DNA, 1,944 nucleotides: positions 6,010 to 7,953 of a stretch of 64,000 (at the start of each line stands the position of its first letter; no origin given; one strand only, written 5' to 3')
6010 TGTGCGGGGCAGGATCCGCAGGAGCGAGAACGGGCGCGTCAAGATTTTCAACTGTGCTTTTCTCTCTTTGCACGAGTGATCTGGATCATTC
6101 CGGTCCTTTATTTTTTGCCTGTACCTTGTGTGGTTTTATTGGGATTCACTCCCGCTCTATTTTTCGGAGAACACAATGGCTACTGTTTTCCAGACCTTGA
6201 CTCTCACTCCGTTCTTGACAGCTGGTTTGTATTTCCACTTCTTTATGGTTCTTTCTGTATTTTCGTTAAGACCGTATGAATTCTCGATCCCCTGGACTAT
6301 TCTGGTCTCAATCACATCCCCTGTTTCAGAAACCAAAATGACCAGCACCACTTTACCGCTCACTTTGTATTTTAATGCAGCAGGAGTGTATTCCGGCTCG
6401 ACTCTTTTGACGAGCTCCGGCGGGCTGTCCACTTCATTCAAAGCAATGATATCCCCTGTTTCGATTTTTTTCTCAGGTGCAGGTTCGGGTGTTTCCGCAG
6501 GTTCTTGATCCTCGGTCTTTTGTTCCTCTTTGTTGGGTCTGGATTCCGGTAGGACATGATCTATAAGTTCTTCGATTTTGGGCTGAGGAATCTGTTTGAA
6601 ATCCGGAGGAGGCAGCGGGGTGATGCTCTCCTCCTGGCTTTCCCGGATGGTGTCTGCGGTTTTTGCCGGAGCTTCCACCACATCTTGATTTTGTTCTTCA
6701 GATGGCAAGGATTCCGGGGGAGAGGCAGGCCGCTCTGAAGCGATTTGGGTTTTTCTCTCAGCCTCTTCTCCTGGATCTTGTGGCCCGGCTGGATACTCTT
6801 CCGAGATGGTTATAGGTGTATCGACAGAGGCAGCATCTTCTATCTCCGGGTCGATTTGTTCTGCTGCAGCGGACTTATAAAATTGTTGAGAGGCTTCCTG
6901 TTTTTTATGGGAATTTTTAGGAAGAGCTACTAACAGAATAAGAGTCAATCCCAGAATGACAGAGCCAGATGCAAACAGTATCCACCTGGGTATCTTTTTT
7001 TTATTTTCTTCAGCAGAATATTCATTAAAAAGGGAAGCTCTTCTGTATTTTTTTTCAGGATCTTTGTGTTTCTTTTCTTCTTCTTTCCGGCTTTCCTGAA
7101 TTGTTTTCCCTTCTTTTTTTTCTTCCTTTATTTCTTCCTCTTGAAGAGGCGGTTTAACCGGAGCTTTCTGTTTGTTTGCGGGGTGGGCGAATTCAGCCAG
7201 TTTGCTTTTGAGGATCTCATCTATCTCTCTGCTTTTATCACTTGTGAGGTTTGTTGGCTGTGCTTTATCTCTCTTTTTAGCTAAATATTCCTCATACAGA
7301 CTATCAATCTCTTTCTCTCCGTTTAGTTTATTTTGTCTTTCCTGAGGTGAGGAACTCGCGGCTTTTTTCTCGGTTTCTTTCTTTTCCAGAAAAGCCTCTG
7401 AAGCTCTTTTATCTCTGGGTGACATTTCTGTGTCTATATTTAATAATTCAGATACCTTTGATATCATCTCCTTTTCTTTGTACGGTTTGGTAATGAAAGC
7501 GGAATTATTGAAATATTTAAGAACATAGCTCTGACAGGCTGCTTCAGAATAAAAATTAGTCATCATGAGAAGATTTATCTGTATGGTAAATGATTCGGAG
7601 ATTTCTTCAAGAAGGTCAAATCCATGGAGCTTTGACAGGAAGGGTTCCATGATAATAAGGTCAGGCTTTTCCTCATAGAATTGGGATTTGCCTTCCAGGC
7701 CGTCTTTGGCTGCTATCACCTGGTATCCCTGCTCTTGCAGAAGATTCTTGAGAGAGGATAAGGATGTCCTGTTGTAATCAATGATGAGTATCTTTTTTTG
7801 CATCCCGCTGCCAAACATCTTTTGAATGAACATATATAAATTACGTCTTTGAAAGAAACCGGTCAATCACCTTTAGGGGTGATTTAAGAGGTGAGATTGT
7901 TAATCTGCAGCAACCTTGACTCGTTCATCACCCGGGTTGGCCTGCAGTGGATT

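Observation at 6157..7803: Pseudo-receiver (phospho-acceptor Asp->Glu) fused through a TM helix to a TonB C-terminal domain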

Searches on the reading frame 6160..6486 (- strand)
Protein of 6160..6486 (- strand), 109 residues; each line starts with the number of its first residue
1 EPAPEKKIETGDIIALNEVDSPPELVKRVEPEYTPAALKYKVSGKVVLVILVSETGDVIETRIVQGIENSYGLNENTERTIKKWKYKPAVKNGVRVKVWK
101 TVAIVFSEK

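Call 65: search_solved_structures(query=window:6160-6486:-, max_evalue=0.01, show_alignments=2)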
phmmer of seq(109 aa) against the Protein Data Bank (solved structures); distinct sequences matched with E-value up to 0.01: 1.
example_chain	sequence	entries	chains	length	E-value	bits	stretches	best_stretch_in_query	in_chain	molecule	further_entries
2k9k_A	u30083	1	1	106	6.1e-07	32.8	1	26-106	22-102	TonB2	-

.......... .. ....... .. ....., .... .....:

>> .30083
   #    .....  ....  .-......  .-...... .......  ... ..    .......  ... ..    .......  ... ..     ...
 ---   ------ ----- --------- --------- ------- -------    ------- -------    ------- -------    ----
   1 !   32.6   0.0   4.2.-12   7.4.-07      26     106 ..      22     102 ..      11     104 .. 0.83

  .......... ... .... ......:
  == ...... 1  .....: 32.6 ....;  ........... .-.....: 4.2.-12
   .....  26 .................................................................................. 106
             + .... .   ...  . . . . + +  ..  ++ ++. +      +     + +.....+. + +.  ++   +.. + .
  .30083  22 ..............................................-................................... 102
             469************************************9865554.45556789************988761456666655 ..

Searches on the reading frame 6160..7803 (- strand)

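Call 4: search_protein_families(library=pfam, proteins=[window:6160-7803:-], max_evalue=1)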
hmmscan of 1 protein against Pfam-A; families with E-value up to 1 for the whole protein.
seq(548 aa): 2 families
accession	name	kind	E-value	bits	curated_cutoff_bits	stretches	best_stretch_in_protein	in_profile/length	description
PF00072.30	Response_reg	-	8.7e-14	52.1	30.2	1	5-117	1-110/111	Response regulator receiver domain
PF03544.19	TonB_C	-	3.4e-13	50.3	24.6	1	469-545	2-77/79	Gram-negative bacterial TonB protein C-terminal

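Call 5: search_protein_families(library=ncbifam, proteins=[window:6160-7803:-], max_evalue=1)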
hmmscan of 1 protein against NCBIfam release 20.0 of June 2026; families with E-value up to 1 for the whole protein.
seq(548 aa): 75 families (the best 25 are shown)
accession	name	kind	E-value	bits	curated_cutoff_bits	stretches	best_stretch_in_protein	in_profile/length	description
NF040534.1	resp_reg_YycF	equivalog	1.4e-12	47.4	340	1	3-161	1-155/231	response regulator YycF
NF045717.1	DVU0259_DivK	exception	1e-10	41.8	160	1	1-121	1-116/117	DVU0259 family response regulator domain-containing protein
NF045944.1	ResRegRpaBCyano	equivalog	1.5e-10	40.9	330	1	7-127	2-118/229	response regulator transcription factor RpaB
NF000402.1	vanR-B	exception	1.6e-10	40.8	480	1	2-122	2-118/219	vancomycin resistance response regulator transcription factor VanR-B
TIGR02154.1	PhoB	equivalog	3.1e-10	39.7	296.2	1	1-124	1-123/226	phosphate regulon transcriptional regulator PhoB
NF008199.0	PRK10955.1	equivalog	1.4e-09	38.3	341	1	3-122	2-116/232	envelope stress response regulator transcription factor CpxR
NF053512.1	nitric_RR_NosR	exception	1.8e-09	37.1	400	1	5-142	1-134/422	response regulator c-di-GMP phosphodiesterase, NosR family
TIGR01352.1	tonB_Cterm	subfamily_domain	7.4e-09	35.8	27.1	1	470-546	1-74/76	TonB family protein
NF040689.1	MtrAB_MtrA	equivalog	1.4e-08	34.3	300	1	5-124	1-116/219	MtrAB system response regulator MtrA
NF041733.1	resp_reg_CseB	equivalog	1.6e-08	34.2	350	1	5-125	3-119/228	two-component system response regulator CseB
NF045505.1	RR_RssB_Pseudo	equivalog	1.6e-08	34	700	1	3-74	6-77/394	two-component system response regulator RssB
NF008378.0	PRK11173.1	equivalog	1.9e-08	33.9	334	1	3-132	4-129/238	two-component system response regulator ArcA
NF007135.0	PRK09581.1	equivalog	2.4e-08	33.2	474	1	1-148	1-150/457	PleD family two-component system response regulator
TIGR02875.1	spore_0_A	equivalog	2.5e-08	33.5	200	1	4-135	4-136/262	sporulation transcription factor Spo0A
NF051850.1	RespRegRprY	equivalog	5.9e-08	32.4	370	1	5-121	7-120/234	response regulator transcription factor RprY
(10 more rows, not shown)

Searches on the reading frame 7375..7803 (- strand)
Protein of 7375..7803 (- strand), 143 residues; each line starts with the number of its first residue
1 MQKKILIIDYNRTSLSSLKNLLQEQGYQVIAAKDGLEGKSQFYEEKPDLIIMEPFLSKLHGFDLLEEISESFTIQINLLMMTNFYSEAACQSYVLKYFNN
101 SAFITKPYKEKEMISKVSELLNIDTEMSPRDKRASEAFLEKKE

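Call 6: search_solved_structures(query=window:7375-7803:-, max_evalue=0.001, show_alignments=4)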
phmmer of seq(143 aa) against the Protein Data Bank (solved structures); distinct sequences matched with E-value up to 0.001: 92 (the best 60 are shown).
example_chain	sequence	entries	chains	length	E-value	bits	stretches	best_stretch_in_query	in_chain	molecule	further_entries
8fk2_A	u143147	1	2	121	1e-12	51.3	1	3-119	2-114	Putative response regulator CovR VicR-like protein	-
1mvo_A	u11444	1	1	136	1.8e-12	50.5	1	1-129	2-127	PhoP response regulator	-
1nxo_A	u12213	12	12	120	2.2e-11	47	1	3-121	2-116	DNA-binding response regulator | Response regulator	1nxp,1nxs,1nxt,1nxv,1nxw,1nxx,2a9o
6eb7_A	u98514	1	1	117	4.6e-11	46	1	3-121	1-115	DNA-binding response regulator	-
9dvt_R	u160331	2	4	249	2.2e-10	43.8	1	1-136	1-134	DNA-binding dual master transcriptional regulator RpaA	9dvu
9xzo_A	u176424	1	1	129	2.9e-10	43.4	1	4-121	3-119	De novo protein M1X0B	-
2zwm_A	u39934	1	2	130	5.9e-10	42.4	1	1-120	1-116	Transcriptional regulatory protein yycF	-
3f6p_A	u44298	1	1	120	6.3e-10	42.3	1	1-119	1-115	Transcriptional regulatory protein yycF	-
4uhj_A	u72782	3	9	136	1.6e-09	40.9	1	3-122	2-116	TRANSCRIPTIONAL REGULATORY PROTEIN CPXR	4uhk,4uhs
1m5t_A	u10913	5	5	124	2.8e-09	40.2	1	3-120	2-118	cell division response regulator DivK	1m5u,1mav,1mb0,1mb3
9rhz_C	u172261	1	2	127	2.8e-08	36.9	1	3-115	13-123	Chemotaxis protein CheY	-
4ja2_A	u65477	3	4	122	7.9e-08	35.5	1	1-122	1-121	Response regulator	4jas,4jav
3t6k_A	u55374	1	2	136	8.9e-08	35.3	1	5-127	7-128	Response regulator receiver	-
9phz_E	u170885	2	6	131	1.3e-07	34.9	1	4-118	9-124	Stage 0 sporulation protein A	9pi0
3a0r_B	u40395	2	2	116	1.6e-07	34.5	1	3-102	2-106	Response regulator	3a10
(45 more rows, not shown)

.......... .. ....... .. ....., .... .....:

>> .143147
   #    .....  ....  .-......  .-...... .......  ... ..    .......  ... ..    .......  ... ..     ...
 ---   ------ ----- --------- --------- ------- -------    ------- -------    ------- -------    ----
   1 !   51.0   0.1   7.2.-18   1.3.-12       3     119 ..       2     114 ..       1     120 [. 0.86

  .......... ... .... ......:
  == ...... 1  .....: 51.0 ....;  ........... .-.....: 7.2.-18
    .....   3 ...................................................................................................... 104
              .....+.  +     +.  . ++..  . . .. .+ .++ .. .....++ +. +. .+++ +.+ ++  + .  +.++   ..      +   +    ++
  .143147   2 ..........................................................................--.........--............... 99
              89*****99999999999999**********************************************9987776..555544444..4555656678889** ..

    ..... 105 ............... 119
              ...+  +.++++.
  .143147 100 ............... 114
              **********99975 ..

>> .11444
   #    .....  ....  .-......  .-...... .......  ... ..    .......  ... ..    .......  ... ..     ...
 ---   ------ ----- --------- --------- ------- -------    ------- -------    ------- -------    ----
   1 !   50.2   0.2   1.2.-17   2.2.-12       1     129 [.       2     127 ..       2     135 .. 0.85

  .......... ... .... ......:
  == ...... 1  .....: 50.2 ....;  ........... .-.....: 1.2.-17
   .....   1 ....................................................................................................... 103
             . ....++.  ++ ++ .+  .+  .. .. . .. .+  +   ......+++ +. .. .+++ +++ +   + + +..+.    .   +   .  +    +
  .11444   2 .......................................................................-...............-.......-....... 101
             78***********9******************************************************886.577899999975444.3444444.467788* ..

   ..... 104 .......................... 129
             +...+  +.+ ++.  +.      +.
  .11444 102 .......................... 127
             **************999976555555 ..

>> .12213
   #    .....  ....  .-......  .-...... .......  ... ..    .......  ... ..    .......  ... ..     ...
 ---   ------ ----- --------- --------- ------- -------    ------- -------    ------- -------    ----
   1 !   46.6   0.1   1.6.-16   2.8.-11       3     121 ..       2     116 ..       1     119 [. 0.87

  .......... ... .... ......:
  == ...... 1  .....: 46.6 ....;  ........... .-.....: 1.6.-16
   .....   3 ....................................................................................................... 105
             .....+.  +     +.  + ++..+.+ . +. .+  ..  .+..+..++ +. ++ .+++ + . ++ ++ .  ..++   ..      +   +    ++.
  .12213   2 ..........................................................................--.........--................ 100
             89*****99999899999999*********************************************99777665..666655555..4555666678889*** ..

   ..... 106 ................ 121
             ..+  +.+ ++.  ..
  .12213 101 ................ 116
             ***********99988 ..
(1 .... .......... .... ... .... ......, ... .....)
